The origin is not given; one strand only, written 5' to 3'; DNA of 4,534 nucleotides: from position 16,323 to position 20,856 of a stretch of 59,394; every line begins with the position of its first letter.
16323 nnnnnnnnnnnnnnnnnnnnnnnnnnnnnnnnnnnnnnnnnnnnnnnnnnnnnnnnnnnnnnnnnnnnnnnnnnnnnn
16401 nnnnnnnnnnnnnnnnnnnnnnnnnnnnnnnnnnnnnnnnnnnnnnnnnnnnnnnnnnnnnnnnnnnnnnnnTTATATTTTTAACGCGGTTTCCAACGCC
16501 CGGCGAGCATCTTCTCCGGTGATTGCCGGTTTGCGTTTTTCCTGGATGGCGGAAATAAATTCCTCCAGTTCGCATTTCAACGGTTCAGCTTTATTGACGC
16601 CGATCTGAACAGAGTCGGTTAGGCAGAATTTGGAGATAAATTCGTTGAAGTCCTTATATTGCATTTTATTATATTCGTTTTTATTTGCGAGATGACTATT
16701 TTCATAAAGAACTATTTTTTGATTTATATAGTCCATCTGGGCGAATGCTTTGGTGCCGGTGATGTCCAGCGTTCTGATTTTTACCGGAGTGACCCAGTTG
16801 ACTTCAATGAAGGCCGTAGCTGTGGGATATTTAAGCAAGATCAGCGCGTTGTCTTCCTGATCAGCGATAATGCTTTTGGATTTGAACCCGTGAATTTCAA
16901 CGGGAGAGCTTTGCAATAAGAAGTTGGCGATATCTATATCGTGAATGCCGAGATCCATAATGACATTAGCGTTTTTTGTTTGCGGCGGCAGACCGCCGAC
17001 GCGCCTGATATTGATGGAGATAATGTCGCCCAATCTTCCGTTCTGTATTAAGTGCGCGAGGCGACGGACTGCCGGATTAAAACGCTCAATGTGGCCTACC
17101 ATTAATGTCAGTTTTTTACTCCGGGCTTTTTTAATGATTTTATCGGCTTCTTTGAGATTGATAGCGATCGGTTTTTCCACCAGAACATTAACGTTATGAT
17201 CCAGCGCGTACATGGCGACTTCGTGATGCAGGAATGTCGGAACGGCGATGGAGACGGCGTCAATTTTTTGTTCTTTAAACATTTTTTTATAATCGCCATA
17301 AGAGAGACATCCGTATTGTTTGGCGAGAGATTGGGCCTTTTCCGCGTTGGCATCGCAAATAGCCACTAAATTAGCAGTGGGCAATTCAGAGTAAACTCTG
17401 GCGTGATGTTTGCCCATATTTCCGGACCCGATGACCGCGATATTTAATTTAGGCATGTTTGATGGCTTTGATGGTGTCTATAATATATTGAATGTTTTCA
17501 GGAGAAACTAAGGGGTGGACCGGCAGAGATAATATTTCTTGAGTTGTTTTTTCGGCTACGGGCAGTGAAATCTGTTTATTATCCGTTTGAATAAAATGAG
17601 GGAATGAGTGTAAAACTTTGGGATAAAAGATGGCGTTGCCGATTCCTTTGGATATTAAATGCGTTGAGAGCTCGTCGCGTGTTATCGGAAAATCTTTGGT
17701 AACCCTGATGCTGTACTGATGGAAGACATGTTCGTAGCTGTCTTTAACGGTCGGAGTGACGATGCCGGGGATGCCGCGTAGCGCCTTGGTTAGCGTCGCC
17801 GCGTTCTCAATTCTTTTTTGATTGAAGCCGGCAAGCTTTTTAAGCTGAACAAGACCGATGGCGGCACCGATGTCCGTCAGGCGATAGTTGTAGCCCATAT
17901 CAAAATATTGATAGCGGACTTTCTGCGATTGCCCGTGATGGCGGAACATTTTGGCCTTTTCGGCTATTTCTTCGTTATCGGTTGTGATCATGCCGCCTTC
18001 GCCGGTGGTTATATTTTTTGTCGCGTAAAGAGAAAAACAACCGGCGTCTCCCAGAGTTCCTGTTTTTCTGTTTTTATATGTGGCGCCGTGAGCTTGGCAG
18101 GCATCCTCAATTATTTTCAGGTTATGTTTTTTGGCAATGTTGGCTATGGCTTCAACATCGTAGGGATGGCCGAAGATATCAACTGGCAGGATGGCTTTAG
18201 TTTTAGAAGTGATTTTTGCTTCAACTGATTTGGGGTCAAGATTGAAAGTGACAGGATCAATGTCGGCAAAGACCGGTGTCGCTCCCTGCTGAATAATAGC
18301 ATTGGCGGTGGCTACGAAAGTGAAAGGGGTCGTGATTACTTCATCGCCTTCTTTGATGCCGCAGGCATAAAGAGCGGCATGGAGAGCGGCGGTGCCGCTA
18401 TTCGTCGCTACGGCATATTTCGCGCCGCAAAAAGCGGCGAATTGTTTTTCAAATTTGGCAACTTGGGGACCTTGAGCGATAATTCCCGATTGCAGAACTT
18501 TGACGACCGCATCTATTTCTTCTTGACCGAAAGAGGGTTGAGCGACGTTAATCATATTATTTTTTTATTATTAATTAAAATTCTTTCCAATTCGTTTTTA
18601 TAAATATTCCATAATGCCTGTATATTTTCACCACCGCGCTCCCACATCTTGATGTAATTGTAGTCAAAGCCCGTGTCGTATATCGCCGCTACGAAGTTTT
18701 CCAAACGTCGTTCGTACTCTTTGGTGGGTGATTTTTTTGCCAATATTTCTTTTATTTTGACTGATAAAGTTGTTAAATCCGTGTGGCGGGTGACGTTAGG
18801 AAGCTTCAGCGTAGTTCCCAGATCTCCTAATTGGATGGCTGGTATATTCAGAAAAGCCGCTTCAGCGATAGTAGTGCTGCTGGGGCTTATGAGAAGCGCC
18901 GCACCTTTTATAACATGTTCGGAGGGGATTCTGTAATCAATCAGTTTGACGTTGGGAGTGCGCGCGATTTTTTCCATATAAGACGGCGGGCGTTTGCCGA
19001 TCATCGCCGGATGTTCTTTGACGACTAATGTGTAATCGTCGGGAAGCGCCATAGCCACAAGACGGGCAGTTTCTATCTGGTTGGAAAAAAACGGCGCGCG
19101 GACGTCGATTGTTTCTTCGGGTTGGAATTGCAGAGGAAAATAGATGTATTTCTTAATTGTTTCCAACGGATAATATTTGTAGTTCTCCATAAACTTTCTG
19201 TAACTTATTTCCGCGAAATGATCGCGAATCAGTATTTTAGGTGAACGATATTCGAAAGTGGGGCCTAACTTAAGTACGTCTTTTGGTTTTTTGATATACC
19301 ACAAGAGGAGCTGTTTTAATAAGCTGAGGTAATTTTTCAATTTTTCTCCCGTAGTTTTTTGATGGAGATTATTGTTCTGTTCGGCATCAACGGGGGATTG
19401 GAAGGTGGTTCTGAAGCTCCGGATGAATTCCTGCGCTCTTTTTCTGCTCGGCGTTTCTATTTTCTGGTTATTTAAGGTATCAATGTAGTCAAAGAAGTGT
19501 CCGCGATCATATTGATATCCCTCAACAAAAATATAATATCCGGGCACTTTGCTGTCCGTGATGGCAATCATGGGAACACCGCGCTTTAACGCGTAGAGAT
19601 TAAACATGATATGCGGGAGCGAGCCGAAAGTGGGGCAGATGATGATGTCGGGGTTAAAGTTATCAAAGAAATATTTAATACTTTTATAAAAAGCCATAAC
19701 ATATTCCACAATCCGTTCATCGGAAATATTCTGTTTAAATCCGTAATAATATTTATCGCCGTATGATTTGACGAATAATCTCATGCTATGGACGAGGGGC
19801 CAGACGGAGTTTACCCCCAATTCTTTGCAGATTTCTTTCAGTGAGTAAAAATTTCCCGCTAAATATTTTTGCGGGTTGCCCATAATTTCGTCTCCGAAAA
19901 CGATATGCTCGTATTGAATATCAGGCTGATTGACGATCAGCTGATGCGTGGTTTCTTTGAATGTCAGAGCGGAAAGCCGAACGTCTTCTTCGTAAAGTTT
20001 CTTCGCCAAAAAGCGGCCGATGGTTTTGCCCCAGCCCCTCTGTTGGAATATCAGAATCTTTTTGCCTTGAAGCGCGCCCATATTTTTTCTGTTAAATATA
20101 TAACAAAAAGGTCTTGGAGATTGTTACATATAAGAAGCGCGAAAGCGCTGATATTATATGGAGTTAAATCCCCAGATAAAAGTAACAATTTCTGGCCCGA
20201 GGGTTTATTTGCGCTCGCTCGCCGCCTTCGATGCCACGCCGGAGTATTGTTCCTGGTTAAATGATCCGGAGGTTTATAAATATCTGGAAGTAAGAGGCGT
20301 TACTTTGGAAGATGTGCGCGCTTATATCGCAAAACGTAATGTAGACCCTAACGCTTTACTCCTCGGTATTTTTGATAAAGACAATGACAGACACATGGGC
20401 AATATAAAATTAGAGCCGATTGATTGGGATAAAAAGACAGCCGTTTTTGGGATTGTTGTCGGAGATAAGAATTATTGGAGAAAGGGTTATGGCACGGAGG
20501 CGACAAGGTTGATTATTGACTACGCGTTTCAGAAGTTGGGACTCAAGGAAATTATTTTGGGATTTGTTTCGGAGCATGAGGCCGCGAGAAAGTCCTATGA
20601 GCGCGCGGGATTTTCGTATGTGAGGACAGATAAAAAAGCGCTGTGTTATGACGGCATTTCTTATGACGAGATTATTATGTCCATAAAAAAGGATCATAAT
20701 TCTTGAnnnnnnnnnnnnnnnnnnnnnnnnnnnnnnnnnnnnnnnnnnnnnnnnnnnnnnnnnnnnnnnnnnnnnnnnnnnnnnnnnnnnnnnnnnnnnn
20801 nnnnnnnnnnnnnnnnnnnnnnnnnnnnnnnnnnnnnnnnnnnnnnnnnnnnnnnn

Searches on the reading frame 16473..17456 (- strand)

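Call 74: search_protein_families(library=pfam, proteins=[window:16473-17456:-], max_evalue=0.001)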
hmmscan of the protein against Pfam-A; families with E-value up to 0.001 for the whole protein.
window:16473-17456:- (327 aa): 5 families
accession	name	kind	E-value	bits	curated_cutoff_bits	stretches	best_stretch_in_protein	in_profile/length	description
PF01408.29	GFO_IDH_MocA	-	1.6e-33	116.3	24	1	4-122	1-120/120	Oxidoreductase family, NAD-binding Rossmann fold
PF22725.1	GFO_IDH_MocA_C3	-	3.4e-17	63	27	1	130-237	1-121/124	GFO/IDH/MocA C-terminal domain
PF02894.22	GFO_IDH_MocA_C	-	9.1e-11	42.4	22.9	1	136-324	3-203/218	Oxidoreductase family, C-terminal alpha/beta domain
PF03807.23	F420_oxidored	-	1.5e-05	26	21.6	1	6-81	2-76/94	NADP oxidoreductase coenzyme F420-dependent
PF01488.26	Shikimate_DH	-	0.00073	20.1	24.3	0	5-78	14-91/138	Shikimate / quinate 5-dehydrogenase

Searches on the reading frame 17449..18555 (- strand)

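Call 74: search_protein_families(library=pfam, proteins=[window:17449-18555:-], max_evalue=0.001)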
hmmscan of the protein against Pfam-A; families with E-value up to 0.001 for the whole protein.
window:17449-18555:- (368 aa): 6 families
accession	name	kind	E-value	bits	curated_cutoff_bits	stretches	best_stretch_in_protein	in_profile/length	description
PF01041.23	DegT_DnrJ_EryC1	-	2.1e-133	445.4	19.8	1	10-362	4-359/360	DegT/DnrJ/EryC1/StrS aminotransferase family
PF01053.26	Cys_Met_Meta_PP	-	7.2e-13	48.3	27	1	29-209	51-231/381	Cys/Met metabolism PLP-dependent enzyme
PF01212.27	Beta_elim_lyase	-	5.2e-08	33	27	1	27-272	29-277/288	Beta-eliminating lyase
PF00155.27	Aminotran_1_2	-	1.6e-06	28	19.7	1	32-123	44-151/361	Aminotransferase class I and II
PF00266.25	Aminotran_5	-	5.5e-06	26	21.5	1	32-157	45-181/371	Aminotransferase class-V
PF06338.17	ComK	-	0.00025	21.2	22.3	1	114-167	5-62/152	ComK protein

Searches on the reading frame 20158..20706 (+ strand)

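Call 74: search_protein_families(library=pfam, proteins=[window:20158-20706:+], max_evalue=0.001)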
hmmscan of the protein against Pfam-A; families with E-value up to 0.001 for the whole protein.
window:20158-20706:+ (182 aa): 5 families
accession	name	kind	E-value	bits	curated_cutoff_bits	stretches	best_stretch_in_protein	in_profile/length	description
PF13302.13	Acetyltransf_3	-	5.7e-23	82.6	25.4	1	15-152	1-137/138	Acetyltransferase (GNAT) domain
PF00583.31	Acetyltransf_1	-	1.7e-11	44.8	20.7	1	60-152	27-116/116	Acetyltransferase (GNAT) family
PF13420.13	Acetyltransf_4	-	3.2e-10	40.7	24.3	1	29-173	11-155/155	Acetyltransferase (GNAT) domain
PF13523.12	Acetyltransf_8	-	5e-07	29.9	27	1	32-156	11-141/145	Acetyltransferase (GNAT) domain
PF13508.13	Acetyltransf_7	-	0.00081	20.2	27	0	75-153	10-83/84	Acetyltransferase (GNAT) domain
